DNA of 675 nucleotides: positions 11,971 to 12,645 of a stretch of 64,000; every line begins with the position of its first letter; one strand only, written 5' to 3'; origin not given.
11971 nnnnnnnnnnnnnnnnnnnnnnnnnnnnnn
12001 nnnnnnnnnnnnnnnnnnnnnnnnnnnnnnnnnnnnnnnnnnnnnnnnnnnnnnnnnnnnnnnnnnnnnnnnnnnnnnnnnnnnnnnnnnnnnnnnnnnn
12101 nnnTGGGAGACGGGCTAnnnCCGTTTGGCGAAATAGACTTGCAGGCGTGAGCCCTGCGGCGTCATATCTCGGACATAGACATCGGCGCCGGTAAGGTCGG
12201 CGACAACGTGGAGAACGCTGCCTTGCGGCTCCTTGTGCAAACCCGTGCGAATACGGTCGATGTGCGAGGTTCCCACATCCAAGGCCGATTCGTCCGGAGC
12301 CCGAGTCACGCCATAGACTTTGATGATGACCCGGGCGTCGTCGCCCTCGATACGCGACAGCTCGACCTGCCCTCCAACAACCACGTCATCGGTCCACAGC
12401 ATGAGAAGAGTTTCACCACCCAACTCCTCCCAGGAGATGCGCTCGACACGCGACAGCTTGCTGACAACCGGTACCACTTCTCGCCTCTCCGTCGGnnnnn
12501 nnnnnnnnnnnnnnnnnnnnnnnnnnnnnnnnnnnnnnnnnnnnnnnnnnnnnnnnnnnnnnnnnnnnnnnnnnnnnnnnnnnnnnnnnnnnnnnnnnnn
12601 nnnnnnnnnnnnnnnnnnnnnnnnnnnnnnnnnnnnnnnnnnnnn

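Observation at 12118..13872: Unusual PilZ - proline-rich tandem repeat - TM - AMIN-like architecture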

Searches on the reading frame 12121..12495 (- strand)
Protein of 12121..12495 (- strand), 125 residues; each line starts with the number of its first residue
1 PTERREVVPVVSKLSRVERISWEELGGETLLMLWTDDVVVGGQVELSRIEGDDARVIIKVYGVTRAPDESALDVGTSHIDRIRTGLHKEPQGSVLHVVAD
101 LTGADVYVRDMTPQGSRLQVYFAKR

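Call 19: search_solved_structures(query=A2, max_evalue=10, show_alignments=3)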
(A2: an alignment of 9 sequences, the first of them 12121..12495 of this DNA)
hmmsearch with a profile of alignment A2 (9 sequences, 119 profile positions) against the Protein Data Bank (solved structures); distinct sequences matched with E-value up to 10: 0.

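Call 26: search_protein_representatives(alignment_id=A2)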
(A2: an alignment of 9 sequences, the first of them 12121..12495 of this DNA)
Query: 9 sequences, 119 profile positions. Proteins with E-value up to 0.001 (for the whole library): 560; up to 1e-10: 142; up to 1e-30: 2. The best 150 are listed.
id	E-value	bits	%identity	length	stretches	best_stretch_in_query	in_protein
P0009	8.7e-64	229.2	-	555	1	1-119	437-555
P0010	6.4e-45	168.3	-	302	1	3-119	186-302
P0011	3.1e-25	104.8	-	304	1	8-118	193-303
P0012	1.7e-24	102.4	-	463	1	6-118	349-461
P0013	5.9e-23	97.5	-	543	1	8-118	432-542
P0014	9.9e-23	96.7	-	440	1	8-118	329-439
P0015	2.8e-22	95.3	-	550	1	7-118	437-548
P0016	2.8e-21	92.0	-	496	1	9-118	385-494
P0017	6.0e-21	91.0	-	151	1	9-118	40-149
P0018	1.1e-20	90.1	-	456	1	8-118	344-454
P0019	1.2e-20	90.0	-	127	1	5-116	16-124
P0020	1.4e-20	89.8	-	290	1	8-116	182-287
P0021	3.2e-20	88.6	-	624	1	9-114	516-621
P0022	4.3e-20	88.2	-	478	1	8-118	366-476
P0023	4.8e-20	88.1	-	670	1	10-114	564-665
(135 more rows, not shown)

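Call 35: search_protein_families(library=pfam, alignment_id=A3, max_evalue=1)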
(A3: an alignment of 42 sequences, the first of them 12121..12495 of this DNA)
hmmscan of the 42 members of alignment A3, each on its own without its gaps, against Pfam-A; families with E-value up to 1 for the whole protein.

A. member 1, window:12121-12495:- (125 aa): 0 families

B. families by the number of members that match (of 42 scanned): 12 families
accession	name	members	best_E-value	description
PF11741.13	AMIN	6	1.8e-05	AMIN domain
PF23148.1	Gp77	1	0.035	Podophage GP4 fiber-tail adaptor protein gp77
PF21994.1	AGAO-like_N2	1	0.067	AGAO-like N2 domain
PF14252.11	DUF4347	1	0.068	Domain of unknown function (DUF4347)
PF07013.16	DUF1314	1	0.068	Protein of unknown function (DUF1314)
PF05350.17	GSK-3_bind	1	0.084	Glycogen synthase kinase-3 binding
PF05354.17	Phage_attach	1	0.13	Phage Head-Tail Attachment protein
PF12591.13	DUF3762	1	0.14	Protein of unknown function (DUF3762)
PF08028.16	Acyl-CoA_dh_2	1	0.18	Acyl-CoA dehydrogenase, C-terminal domain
PF19079.5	CFSR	1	0.19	Collagen-flanked surface repeat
PF07738.19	Sad1_UNC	1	0.2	Sad1 / UNC-like C-terminal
PF08550.15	GATA_AreA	1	0.21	Nitrogen regulatory protein areA, GATA-like domain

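Call 36: search_solved_structures(query=A3, max_evalue=10, show_alignments=3)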
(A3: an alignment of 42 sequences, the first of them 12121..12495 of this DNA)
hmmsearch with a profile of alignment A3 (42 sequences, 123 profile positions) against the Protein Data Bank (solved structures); distinct sequences matched with E-value up to 10: 5.
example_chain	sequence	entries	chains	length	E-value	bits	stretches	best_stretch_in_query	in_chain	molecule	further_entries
6xi1_AAA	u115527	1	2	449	0.017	18.3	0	19-64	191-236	Flagellin hook IN motif family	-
8jrc_A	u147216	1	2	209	0.48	13.6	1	27-114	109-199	Nif-specific regulatory protein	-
3mnf_A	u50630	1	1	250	1.1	12.5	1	31-65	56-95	PAC2 family protein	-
5jrk_A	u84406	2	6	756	1.6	11.9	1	28-75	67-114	Dipeptidyl aminopeptidases/acylaminoacyl-peptidases-like protein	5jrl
8zen_C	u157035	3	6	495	1.8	11.7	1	4-48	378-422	Double-stranded RNA-specific adenosine deaminase adr-2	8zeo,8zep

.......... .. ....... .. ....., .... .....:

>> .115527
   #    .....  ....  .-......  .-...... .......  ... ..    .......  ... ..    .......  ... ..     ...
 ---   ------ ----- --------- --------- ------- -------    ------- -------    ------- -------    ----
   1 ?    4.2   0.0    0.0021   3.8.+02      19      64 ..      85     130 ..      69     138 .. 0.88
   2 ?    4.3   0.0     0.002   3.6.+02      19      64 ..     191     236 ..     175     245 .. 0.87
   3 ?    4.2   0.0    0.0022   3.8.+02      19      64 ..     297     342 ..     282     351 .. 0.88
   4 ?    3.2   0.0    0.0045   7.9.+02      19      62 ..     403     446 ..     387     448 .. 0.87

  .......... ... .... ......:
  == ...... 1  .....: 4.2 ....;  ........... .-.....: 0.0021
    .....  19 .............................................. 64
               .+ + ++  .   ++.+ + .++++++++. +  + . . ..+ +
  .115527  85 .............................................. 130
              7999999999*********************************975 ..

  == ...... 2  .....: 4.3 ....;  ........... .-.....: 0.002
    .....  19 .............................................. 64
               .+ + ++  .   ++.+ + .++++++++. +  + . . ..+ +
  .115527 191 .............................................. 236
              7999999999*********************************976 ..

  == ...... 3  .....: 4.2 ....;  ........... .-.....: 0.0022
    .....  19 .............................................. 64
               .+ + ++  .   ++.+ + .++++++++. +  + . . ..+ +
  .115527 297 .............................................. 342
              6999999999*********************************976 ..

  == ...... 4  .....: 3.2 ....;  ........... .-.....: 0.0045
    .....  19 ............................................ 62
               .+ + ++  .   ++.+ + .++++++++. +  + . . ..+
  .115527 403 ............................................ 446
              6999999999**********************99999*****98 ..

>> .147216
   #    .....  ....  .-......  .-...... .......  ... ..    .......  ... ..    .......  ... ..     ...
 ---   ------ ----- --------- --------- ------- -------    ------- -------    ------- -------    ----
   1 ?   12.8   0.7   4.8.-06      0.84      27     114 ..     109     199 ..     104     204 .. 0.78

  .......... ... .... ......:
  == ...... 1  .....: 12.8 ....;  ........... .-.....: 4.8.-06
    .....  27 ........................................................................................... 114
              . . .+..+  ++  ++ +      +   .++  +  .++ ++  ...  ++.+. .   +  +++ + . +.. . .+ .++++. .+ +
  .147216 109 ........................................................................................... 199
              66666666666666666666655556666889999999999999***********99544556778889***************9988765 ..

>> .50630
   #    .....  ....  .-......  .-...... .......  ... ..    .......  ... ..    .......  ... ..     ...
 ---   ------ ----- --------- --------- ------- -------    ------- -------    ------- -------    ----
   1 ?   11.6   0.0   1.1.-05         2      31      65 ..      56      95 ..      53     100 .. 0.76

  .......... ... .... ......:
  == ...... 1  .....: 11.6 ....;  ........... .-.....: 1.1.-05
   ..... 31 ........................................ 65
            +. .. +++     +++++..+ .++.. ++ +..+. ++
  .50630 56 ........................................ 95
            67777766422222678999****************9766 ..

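Call 40: find_homologous_proteins(query=A3, max_evalue=0.00001)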
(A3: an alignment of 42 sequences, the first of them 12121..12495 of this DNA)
Query A3 (42 sequences) (125 aa, profile of the alignment): 23 proteins with E <= 0.00001 among 3918 candidates.
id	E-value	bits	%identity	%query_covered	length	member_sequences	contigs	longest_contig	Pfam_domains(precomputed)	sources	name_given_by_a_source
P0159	9.4e-41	156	87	98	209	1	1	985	-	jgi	jgi:hypothetical protein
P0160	3.8e-40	154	86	94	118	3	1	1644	-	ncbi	-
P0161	1.3e-39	153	87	94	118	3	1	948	-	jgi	jgi:hypothetical protein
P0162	5.8e-38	147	32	93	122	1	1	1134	-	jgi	jgi:hypothetical protein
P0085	4.5e-37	145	34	83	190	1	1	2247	-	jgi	jgi:hypothetical protein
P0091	5.5e-35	138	36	87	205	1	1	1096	-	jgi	jgi:hypothetical protein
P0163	1.8e-34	136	41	86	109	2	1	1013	-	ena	-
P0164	2.7e-34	136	35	85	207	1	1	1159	-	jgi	jgi:hypothetical protein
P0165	4.4e-33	132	29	90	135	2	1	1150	-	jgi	jgi:hypothetical protein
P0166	6.4e-33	131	34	81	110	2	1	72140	-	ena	-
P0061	6.8e-33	131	31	90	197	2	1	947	-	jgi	jgi:hypothetical protein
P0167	1.0e-32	130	31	90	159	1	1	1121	-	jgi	jgi:hypothetical protein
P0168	3.9e-32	129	30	87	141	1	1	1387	-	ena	-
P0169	2.6e-30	123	32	84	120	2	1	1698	-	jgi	jgi:hypothetical protein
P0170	3.3e-30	122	29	91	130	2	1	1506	-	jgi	jgi:hypothetical protein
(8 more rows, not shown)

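Call 41: predict_structure(alignment_id=A3)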
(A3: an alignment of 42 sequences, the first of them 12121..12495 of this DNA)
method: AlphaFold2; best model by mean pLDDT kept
length: 125 residues; sequences in the alignment: 42
mean_pLDDT: 94.8   pTM: 0.85
mean pLDDT of the five models: 94.8, 94.7, 94.4, 94.2, 94.0
residues with pLDDT >= 90: 111; 70-90: 12; 50-70: 2; < 50: 0
segments of 3 or more residues with pLDDT < 50: none
pLDDT, mean of each block of 10 residues (from residue 1): 71 94 98 97 95 96 96 98 98 98 98 97 98
secondary structure, 60 per line:
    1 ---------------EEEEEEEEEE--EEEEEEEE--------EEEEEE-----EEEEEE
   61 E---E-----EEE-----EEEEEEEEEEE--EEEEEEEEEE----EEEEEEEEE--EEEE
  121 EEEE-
elements in order: E16-25 E28-35 E44-49 E55-61 E71-73 E79-89 E92-101 E106-114 E117-124
